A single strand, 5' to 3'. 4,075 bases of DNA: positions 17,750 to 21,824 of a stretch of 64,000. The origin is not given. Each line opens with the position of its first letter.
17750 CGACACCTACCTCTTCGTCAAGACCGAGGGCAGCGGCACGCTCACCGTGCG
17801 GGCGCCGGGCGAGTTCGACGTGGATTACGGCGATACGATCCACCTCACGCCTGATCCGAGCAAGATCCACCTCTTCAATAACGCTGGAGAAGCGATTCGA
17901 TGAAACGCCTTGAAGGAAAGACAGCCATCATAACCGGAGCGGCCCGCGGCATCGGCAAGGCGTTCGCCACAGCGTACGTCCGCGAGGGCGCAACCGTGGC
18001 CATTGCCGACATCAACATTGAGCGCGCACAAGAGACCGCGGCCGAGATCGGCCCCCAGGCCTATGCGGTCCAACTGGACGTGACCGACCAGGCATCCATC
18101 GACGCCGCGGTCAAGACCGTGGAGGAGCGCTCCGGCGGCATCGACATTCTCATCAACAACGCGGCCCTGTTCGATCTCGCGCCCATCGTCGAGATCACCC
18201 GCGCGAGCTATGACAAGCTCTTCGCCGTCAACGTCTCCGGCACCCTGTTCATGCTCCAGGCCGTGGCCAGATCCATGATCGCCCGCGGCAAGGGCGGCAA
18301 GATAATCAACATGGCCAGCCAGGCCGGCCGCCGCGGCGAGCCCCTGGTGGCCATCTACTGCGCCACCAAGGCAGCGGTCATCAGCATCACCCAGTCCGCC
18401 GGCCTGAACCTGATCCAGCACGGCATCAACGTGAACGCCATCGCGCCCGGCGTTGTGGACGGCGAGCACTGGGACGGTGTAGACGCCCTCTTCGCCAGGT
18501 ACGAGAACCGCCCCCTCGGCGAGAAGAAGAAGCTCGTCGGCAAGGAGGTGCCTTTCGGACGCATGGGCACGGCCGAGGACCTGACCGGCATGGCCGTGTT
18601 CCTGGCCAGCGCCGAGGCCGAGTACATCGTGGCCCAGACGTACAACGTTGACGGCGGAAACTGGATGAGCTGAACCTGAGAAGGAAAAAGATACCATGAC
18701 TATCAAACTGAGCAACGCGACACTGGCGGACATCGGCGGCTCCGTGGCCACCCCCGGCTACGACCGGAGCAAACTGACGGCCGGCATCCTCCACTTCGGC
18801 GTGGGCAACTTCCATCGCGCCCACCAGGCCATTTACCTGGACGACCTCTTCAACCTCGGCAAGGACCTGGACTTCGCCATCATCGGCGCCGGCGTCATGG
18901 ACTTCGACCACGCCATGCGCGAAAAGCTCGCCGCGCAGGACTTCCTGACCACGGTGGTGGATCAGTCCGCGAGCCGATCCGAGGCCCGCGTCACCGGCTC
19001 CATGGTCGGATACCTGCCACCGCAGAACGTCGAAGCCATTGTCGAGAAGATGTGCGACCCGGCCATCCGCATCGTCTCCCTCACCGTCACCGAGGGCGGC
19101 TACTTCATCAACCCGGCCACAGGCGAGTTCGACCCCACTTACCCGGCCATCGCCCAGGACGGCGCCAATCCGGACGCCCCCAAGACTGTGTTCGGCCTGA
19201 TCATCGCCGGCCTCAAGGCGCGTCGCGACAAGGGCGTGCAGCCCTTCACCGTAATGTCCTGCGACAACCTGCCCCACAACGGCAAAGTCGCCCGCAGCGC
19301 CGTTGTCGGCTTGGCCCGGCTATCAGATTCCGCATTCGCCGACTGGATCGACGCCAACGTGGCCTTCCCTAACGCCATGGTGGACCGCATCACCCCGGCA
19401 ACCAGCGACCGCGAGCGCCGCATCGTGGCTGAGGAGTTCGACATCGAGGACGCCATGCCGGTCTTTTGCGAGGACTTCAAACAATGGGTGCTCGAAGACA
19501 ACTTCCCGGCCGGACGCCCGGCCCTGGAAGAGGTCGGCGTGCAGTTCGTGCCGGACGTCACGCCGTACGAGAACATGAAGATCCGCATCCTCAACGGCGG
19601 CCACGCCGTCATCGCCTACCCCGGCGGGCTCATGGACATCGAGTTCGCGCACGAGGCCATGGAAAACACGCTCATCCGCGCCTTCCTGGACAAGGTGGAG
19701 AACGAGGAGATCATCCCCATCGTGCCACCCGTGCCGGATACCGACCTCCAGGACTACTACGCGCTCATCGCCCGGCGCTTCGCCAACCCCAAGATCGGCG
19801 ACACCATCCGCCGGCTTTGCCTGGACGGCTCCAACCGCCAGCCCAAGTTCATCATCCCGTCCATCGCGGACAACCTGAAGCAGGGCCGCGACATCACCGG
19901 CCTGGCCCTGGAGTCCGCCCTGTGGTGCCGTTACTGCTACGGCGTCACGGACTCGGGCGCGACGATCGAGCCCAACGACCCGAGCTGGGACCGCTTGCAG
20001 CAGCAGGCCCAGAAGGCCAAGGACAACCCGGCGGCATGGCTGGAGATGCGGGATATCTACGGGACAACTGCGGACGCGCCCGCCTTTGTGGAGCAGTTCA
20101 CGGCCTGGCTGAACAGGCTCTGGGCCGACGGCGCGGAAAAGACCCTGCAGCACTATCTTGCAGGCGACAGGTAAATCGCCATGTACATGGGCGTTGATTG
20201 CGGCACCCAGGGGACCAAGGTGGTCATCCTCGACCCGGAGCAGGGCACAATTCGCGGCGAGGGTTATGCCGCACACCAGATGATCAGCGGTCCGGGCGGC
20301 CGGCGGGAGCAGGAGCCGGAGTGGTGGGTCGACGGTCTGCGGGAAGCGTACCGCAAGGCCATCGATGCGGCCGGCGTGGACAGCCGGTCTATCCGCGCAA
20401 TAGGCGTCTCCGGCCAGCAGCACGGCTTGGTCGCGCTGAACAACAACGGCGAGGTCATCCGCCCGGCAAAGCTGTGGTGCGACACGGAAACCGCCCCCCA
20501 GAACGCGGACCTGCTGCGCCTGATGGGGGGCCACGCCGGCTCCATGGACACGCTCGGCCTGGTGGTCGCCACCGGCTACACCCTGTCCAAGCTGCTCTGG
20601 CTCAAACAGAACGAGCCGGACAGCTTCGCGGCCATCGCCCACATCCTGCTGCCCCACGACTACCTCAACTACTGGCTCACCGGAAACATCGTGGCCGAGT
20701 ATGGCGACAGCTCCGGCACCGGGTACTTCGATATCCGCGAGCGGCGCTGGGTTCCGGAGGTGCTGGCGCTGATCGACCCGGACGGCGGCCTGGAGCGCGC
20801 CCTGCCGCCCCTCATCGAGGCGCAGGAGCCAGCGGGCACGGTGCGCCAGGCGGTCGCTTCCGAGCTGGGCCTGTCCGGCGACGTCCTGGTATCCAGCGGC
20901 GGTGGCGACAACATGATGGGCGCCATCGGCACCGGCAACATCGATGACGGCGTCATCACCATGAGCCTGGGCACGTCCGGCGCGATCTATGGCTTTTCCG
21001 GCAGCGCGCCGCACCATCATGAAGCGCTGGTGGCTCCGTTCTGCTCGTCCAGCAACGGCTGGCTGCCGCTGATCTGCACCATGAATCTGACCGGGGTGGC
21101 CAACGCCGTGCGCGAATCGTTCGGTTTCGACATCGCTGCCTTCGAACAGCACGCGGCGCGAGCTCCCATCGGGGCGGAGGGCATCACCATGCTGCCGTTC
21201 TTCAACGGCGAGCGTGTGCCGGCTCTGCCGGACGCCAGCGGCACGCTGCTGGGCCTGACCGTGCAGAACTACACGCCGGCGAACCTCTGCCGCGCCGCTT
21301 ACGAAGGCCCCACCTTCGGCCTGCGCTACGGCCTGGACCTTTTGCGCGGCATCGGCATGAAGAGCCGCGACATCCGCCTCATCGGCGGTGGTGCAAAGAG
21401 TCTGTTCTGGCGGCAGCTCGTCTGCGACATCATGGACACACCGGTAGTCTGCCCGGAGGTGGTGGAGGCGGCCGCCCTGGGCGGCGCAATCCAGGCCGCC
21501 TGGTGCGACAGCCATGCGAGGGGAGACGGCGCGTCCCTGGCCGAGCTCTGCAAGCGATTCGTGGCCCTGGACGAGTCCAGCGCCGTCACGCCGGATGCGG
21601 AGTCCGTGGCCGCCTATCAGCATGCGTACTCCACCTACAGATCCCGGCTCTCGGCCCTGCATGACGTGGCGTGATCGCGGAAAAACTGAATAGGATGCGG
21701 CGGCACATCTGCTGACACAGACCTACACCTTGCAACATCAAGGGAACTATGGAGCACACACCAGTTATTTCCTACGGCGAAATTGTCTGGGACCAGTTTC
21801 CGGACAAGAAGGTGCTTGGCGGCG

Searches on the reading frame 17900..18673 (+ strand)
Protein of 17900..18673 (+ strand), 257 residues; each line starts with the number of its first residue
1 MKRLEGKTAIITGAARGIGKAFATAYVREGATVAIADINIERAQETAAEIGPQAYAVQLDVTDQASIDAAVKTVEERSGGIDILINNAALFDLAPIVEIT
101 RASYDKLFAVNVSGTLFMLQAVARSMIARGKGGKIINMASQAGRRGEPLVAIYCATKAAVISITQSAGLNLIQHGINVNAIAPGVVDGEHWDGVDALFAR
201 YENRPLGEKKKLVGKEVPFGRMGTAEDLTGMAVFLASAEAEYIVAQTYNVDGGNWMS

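Call 63: search_protein_families(library=pfam, max_evalue=0.00001, proteins=[window:17900-18673:+])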
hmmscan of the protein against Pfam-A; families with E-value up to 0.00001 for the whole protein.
window:17900-18673:+ (257 aa): 3 families
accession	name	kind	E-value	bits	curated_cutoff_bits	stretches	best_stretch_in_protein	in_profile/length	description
PF13561.12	adh_short_C2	-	1.8e-56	191.8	27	1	13-253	1-234/236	Enoyl-(Acyl carrier protein) reductase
PF00106.31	adh_short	-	1.2e-54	185.2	26.6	1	7-190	1-186/195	short chain dehydrogenase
PF08659.16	KR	-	3.8e-10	40.4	22.6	1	8-160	2-156/180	KR domain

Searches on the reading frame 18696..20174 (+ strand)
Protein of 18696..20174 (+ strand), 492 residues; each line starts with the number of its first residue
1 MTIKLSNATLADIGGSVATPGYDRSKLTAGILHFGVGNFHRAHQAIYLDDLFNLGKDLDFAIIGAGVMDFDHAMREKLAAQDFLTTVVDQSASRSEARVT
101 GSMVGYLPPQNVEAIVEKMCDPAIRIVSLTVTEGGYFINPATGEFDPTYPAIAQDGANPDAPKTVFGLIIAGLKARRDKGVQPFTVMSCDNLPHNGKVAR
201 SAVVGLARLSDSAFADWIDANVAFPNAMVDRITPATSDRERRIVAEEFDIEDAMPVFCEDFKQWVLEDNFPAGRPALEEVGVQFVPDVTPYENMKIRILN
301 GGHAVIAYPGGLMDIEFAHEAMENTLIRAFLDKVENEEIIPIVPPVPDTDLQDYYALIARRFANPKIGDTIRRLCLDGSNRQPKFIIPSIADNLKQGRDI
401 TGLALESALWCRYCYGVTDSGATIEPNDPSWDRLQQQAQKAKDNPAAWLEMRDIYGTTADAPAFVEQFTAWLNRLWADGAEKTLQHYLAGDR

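Call 63: search_protein_families(library=pfam, max_evalue=0.00001, proteins=[window:18696-20174:+])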
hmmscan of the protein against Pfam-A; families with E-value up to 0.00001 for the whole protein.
window:18696-20174:+ (492 aa): 2 families
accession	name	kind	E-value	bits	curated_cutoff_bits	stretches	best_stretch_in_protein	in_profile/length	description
PF08125.19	Mannitol_dh_C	-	1.9e-65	220.4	30.7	1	287-476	1-190/190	Mannitol dehydrogenase C-terminal domain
PF01232.29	Mannitol_dh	-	2.1e-56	191.5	27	1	30-278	2-198/199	Mannitol dehydrogenase Rossmann domain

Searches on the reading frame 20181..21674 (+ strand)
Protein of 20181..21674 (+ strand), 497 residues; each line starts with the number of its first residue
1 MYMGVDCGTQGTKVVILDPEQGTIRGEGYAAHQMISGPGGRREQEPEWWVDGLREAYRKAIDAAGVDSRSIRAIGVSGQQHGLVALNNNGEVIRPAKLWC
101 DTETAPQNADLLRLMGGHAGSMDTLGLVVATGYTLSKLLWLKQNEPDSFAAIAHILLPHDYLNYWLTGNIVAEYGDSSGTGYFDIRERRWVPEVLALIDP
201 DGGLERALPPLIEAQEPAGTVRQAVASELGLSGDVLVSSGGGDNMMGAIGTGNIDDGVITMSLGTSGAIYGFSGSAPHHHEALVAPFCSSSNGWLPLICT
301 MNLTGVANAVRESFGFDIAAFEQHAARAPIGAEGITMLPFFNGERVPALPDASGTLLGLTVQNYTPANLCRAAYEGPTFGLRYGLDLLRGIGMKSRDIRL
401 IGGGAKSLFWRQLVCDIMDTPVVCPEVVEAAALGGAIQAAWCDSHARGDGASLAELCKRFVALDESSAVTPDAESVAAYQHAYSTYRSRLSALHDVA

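Call 63: search_protein_families(library=pfam, max_evalue=0.00001, proteins=[window:20181-21674:+])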
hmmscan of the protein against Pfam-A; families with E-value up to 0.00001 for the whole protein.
window:20181-21674:+ (497 aa): 2 families
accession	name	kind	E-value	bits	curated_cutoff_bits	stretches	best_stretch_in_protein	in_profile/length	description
PF00370.27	FGGY_N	-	8.9e-64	215.9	28.8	1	1-250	1-245/245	FGGY family of carbohydrate kinases, N-terminal domain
PF02782.22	FGGY_C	-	1e-23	84.6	27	1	320-441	74-196/198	FGGY family of carbohydrate kinases, C-terminal domain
